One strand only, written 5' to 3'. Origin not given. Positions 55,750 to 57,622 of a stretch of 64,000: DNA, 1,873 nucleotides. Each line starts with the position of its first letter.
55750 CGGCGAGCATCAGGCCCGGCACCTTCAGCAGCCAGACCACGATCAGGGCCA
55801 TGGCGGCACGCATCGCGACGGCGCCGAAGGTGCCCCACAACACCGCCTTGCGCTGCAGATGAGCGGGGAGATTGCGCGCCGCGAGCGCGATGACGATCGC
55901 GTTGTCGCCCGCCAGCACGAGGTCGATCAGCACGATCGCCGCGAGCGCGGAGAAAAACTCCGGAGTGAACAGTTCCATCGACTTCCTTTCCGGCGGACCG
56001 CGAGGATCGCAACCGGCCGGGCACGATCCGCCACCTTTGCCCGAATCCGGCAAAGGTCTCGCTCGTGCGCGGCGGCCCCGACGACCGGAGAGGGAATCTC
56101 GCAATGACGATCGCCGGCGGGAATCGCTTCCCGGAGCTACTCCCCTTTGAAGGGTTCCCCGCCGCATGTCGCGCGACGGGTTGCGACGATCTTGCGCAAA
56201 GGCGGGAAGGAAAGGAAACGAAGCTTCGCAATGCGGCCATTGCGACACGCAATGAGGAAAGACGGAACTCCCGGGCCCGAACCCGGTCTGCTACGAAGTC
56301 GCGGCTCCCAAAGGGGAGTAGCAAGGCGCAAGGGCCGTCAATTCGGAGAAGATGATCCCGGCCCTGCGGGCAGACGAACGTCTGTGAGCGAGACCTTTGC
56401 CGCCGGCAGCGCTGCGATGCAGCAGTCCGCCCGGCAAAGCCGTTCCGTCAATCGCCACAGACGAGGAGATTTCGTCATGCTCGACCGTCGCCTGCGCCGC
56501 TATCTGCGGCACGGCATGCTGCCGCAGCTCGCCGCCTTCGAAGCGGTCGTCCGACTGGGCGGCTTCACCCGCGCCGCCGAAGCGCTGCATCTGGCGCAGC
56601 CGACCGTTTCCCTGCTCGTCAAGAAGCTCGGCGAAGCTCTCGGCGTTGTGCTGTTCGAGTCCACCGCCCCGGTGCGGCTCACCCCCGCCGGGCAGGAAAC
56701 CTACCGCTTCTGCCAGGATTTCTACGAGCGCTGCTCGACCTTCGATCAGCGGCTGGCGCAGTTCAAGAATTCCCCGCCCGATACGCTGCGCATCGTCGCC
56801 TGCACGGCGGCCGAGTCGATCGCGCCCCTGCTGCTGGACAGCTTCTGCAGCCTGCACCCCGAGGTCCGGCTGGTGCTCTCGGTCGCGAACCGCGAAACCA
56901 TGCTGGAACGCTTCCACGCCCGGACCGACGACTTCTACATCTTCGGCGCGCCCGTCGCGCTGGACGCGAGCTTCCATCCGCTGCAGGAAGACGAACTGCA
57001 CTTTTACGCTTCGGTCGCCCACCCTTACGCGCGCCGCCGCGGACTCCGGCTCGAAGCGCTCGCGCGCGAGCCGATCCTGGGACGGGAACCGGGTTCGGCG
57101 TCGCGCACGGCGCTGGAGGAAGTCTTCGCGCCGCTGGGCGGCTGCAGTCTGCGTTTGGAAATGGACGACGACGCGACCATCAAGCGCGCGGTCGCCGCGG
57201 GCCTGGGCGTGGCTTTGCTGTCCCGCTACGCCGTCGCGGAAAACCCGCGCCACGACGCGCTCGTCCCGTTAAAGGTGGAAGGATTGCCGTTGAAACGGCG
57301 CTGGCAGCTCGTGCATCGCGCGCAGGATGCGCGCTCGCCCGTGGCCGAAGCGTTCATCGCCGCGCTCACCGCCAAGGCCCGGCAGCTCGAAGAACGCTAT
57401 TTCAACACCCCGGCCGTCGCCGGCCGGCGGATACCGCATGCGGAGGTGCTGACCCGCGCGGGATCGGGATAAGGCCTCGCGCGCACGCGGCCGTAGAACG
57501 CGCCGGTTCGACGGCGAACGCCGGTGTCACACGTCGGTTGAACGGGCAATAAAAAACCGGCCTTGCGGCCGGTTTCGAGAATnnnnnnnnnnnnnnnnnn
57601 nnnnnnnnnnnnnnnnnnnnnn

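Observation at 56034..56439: Two divergent Mn2+ (yybP-ykoY) riboswitch aptamers back to back, one of them in front of a LysR regulator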

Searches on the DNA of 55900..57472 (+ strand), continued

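Call 34: search_with_rna_model(model_id=R1, sources=[window, L001, L003, L004, L005, L006, L007, L008, L009, L010, L011, L012, L013, L014, L015, L017, L018, L019, L020, L021, L022, L023, L024, L025, L026, L027, L028, L029, L030, L031, L032, L033, L034, L035, L036, L037, L038, L039, L040, L041, L042, L043, L044], max_evalue=0.001, make_alignment=true, show_alignments=0)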
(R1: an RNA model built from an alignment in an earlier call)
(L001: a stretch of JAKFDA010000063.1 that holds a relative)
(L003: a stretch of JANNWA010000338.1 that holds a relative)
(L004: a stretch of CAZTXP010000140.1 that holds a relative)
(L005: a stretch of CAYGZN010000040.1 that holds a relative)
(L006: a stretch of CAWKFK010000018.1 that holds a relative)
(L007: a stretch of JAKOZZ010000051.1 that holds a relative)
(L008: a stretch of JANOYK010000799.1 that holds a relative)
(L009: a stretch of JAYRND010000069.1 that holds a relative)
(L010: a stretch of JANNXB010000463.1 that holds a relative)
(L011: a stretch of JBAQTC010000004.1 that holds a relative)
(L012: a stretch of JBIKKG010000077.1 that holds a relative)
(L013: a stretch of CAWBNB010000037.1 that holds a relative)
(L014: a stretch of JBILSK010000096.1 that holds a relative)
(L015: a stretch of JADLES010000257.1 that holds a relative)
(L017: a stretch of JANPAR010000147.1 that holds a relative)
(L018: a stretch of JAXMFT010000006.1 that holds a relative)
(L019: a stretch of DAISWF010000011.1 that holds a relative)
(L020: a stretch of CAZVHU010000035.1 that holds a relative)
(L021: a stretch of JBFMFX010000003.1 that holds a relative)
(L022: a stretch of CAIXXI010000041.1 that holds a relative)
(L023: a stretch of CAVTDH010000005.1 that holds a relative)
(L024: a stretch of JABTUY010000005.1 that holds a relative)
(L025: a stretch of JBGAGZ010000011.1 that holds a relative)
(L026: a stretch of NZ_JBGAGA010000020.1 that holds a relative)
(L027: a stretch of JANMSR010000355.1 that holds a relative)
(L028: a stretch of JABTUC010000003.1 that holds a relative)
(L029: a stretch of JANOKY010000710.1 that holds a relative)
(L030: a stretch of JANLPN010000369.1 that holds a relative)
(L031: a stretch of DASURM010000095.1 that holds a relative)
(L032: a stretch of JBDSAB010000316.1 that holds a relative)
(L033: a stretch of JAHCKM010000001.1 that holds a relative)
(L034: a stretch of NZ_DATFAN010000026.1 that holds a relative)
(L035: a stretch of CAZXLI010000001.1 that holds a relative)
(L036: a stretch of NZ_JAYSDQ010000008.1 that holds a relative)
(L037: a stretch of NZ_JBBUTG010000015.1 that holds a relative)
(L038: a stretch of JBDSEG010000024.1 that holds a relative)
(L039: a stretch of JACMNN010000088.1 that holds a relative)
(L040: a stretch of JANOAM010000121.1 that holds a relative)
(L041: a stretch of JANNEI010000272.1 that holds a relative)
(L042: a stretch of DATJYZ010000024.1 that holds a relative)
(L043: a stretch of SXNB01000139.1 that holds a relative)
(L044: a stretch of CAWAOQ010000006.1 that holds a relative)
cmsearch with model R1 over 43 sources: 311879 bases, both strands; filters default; matches with E-value up to 0.001: 46.
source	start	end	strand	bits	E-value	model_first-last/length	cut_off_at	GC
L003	632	755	+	132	3.3e-28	1-123/123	no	0.73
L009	2835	2965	+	128.9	1.8e-27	1-123/123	no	0.71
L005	2845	2968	+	124.1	2.4e-26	1-123/123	no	0.74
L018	2841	2963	+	123.9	2.6e-26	1-123/123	no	0.75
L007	2845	2967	+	120.7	1.5e-25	1-123/123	no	0.7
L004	2856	2979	+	117.1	1e-24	1-123/123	no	0.72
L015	2834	2964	+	116.3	1.6e-24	1-123/123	no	0.73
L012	2439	2560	+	114.5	4e-24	1-123/123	no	0.66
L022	2861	2982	+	113.4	7.5e-24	1-123/123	no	0.7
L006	2845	2967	+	113.2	8.3e-24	1-123/123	no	0.65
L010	187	326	+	112.4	1.3e-23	1-123/123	no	0.68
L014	2861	2982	+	110.4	3.8e-23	1-123/123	no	0.69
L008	2828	2964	+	107.6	1.7e-22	1-123/123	no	0.64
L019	2864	2981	+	99.6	1.3e-20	1-123/123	no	0.67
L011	1641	1764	+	91.2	1.2e-18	1-123/123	no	0.59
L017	2333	2484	+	88.6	4.9e-18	1-123/123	no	0.64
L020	1514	1628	+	80.3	4.3e-16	1-123/123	no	0.74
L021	2846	2961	+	79.4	7.2e-16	1-123/123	no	0.72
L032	2837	2949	+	68.3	2.9e-13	1-123/123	no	0.7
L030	2822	2953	+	67.8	3.8e-13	1-123/123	no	0.7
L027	1499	1611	+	65.4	1.4e-12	1-123/123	no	0.71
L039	2823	2948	+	65.1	1.6e-12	1-123/123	no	0.63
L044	2823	2946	+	64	2.9e-12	1-123/123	no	0.69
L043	2842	2964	+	62.1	8.1e-12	1-123/123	no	0.63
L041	2831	2944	+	61.8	9.7e-12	1-123/123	no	0.69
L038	1011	1121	+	61.2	1.4e-11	1-123/123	no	0.7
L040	2834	2947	+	60.6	1.8e-11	1-123/123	no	0.73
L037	2791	2927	+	59.3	3.7e-11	1-123/123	no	0.67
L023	2770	2890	+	59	4.4e-11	1-123/123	no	0.74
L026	2790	2917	+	58.1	7.2e-11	1-123/123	no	0.73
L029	1520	1633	+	58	7.4e-11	1-123/123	no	0.69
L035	2780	2912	+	57.9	8.1e-11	1-123/123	no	0.74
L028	2783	2904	+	57.7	8.9e-11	1-123/123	no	0.69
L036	2801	2936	+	56.6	1.7e-10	1-123/123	no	0.65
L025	2791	2929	+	54.9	4e-10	1-123/123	no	0.72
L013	2804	2904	+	54.8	4.2e-10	1-123/123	no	0.65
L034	2807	2939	+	54.5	5.1e-10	1-123/123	no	0.65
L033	2763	2886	+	52.3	1.6e-09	1-123/123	no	0.66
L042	2741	2864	+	52.2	1.8e-09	1-123/123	no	0.71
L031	826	948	+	52.1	1.8e-09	1-123/123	no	0.67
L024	2765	2889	+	50.1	5.3e-09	1-123/123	no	0.72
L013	2489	2583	-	45.8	5.4e-08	1-123/123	no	0.75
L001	2525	2631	-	45.3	7.1e-08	1-123/123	no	0.59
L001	2804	2915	+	31.9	0.0001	1-123/123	no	0.61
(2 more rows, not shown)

Alignment A5: 46 matches aligned to the model, 215 columns, each read 5' to 3' on its own strand. Consensus structure (alignment columns), stored with it:
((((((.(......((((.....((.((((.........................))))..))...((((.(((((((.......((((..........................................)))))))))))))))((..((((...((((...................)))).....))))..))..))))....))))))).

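Call 50: search_with_rna_model(model_id=R1, sources=[L047, L048, L049, L050, L051, L052, L053, L054, L055, L056, L057, L045, L046], max_evalue=1, filters=off, make_alignment=false, show_alignments=0)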
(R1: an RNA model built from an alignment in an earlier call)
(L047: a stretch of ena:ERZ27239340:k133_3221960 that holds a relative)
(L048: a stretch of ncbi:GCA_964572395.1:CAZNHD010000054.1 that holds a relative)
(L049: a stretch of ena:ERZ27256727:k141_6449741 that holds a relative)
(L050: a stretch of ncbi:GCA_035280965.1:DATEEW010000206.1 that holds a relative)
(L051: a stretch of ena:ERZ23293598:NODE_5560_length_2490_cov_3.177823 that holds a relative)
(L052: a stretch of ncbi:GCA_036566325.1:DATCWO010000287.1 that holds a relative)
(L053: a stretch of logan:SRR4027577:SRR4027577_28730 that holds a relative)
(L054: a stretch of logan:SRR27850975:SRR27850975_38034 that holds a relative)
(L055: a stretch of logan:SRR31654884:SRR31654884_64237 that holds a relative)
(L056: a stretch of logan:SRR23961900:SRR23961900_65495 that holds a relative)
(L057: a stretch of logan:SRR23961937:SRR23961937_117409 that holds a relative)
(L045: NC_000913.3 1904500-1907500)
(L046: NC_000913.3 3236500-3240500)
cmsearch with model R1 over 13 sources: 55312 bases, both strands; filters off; matches with E-value up to 1: 23.
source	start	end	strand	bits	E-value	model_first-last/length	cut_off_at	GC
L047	1297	1399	-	50.7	6.8e-10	1-123/123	no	0.63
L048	2064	2170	-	48.4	2.5e-09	1-123/123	no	0.64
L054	1349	1452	-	45.7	1e-08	1-123/123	no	0.58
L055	113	216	-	45.7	1e-08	1-123/123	no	0.58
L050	895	999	-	45.7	1e-08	1-123/123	no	0.63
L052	2025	2130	-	44.2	2.3e-08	1-123/123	no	0.59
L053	1714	1819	-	44.2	2.3e-08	1-123/123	no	0.59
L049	2049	2152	-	44.1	2.5e-08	1-123/123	no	0.59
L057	943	1049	-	39.3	3.2e-07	1-123/123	no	0.57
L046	1875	2001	+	36.5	1.5e-06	1-123/123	no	0.48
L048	2316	2422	+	36.5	1.5e-06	1-123/123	no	0.62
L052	2303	2414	+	33.8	6.4e-06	1-123/123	no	0.59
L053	1992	2103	+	33.8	6.4e-06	1-123/123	no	0.59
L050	1159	1268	+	32.8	1.1e-05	1-123/123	no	0.59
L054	1623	1734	+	30.3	4.3e-05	1-123/123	no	0.57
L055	387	498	+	30.3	4.3e-05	1-123/123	no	0.57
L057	1257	1370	+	30.3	4.3e-05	1-123/123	no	0.62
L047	1568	1678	+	29.2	7.9e-05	1-123/123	no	0.59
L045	965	1074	+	28.4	0.00012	1-123/123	no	0.48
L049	2285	2419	+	17.8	0.037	1-123/123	no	0.58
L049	368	471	+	13.2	0.44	1-123/123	no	0.64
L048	5883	5994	-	12.3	0.7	1-123/123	no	0.71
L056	3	50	+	12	0.83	39-76/123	no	0.69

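Call 76: search_dna_similar(query=L003:600-800:+, collection=plasmids, mode=distant, max_evalue=0.001, max_rows=20)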
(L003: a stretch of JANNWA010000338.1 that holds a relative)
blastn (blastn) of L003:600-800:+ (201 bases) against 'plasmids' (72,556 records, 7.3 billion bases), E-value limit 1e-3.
No match.

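Call 77: search_dna_similar(query=window:56040-56480:+, collection=plasmids, mode=distant, max_evalue=0.001, max_rows=20)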
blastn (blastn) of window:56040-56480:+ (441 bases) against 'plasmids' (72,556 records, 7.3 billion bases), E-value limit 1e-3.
No match.

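Call 85: build_rna_model(alignment_id=A8, structure=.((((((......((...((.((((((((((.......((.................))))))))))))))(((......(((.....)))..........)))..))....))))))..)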
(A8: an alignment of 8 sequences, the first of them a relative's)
Model R2 built from alignment A8 (8 sequences, 120 columns); structure: as given.
model positions 112; base pairs 28; branch points 1; effective number of sequences 1.29; information 0.59 bits per position. Calibrated on 0.2 Mb of random sequence (short: E-values are rough).
structure used (alignment columns):
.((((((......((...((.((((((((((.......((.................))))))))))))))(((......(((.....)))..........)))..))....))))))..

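Call 86: search_with_rna_model(model_id=R2, sources=[window, L045, L046], max_evalue=1, filters=off, show_alignments=1)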
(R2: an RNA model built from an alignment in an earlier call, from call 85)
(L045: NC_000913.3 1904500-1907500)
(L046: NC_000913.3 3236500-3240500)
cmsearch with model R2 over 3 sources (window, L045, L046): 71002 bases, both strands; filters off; matches with E-value up to 1: 6.
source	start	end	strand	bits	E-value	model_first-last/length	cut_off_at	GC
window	56308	56401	+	59.8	1.5e-13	1-112/112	no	0.62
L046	1875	2001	+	34.7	6.9e-07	1-112/112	no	0.48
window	56049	56150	-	33.1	1.9e-06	1-112/112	no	0.67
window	25329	25410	-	13.2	0.34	1-112/112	no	0.73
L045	965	1074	+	11.5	0.96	1-112/112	no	0.48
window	25697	25774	-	11.5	0.97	1-112/112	no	0.71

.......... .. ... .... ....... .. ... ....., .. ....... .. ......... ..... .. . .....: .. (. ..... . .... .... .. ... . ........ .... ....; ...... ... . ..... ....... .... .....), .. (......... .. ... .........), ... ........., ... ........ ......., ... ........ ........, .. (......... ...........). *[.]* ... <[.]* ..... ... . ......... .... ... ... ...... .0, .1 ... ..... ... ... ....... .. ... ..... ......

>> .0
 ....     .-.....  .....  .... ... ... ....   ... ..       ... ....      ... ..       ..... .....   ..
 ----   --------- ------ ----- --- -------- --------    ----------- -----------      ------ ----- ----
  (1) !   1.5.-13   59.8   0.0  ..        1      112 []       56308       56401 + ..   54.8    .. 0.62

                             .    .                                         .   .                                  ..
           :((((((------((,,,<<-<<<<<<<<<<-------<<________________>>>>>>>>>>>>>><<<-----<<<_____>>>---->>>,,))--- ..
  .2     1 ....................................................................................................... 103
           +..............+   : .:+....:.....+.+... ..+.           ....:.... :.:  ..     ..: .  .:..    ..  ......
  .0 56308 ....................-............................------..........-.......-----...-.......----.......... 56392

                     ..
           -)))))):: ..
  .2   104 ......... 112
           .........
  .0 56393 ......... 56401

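Call 91: search_with_rna_model(model_id=R2, sources=[window, L001, L013, L047, L048, L050, L052, L054, L057], max_evalue=1e-8, make_alignment=true)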
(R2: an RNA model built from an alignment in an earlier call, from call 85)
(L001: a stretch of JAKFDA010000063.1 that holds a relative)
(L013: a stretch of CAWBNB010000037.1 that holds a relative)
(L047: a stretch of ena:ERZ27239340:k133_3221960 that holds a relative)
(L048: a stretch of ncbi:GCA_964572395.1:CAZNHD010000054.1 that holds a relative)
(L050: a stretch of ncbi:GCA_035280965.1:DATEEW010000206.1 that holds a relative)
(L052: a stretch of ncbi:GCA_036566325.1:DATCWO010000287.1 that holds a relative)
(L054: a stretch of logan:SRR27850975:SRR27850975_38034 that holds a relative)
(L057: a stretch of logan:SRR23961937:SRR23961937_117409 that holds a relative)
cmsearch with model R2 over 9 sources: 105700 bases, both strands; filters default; matches with E-value up to 1e-8: 10.
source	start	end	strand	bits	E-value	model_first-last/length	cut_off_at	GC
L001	2804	2915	+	129.8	6.4e-32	1-112/112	no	0.61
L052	2303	2414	+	129.7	6.8e-32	1-112/112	no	0.59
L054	1623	1734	+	116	2.9e-28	1-112/112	no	0.57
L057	1257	1370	+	113.3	1.5e-27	1-112/112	no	0.62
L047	1568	1678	+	111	6.2e-27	1-112/112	no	0.59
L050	1159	1268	+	100.3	4.1e-24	1-112/112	no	0.59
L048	2317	2422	+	98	1.7e-23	1-112/112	no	0.61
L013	2804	2904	+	80.5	7.5e-19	1-112/112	no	0.65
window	56308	56401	+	59.9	2.2e-13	1-112/112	no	0.62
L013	2489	2583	-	47.3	4.5e-10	1-112/112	no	0.75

Alignment A9: 10 matches aligned to the model, 127 columns, each read 5' to 3' on its own strand. Consensus structure (alignment columns), stored with it:
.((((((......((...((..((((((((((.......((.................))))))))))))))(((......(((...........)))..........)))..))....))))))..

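Call 94: search_with_rna_model(model_id=R1, sources=[L003, L004, L008, L011, L014, L018, L020, L024, L026, L029, L032, L036, L037, L039, L043, L023], max_evalue=0.1, filters=off)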
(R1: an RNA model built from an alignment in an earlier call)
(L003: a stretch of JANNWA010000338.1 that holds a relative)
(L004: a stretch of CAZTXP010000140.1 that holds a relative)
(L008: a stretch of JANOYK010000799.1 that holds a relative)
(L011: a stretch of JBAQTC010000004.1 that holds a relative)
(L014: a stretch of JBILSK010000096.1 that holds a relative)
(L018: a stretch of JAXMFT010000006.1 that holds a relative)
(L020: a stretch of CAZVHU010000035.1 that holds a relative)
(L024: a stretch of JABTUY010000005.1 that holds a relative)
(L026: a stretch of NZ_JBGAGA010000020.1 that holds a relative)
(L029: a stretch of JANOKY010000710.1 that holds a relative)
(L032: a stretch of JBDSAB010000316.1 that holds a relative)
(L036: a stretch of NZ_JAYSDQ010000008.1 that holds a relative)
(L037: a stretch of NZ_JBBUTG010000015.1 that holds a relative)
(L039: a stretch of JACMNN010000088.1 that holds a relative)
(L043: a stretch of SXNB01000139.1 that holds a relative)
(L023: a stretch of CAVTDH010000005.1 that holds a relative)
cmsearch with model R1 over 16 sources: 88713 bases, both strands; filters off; matches with E-value up to 0.1: 17.
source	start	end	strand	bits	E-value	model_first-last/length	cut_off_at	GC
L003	632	755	+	132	9.4e-29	1-123/123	no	0.73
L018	2841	2963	+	123.9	7.3e-27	1-123/123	no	0.75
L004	2856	2979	+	117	3e-25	1-123/123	no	0.72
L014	2861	2982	+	110.4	1.1e-23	1-123/123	no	0.69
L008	2828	2964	+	107.6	4.8e-23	1-123/123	no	0.64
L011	1641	1764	+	91.2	3.4e-19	1-123/123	no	0.59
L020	1514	1628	+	80.3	1.2e-16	1-123/123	no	0.74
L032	2837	2949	+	68.3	8.1e-14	1-123/123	no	0.7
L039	2823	2948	+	65.1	4.6e-13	1-123/123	no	0.63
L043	2842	2964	+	62.1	2.3e-12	1-123/123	no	0.63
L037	2791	2927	+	59.3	1e-11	1-123/123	no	0.67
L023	2770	2890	+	59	1.3e-11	1-123/123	no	0.74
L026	2790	2917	+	58.1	2.1e-11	1-123/123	no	0.73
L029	1520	1633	+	58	2.1e-11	1-123/123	no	0.69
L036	2801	2936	+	56.6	4.7e-11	1-123/123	no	0.65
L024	2765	2889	+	50.1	1.5e-09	1-123/123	no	0.72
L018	5353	5451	+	17.8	0.059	1-123/123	no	0.74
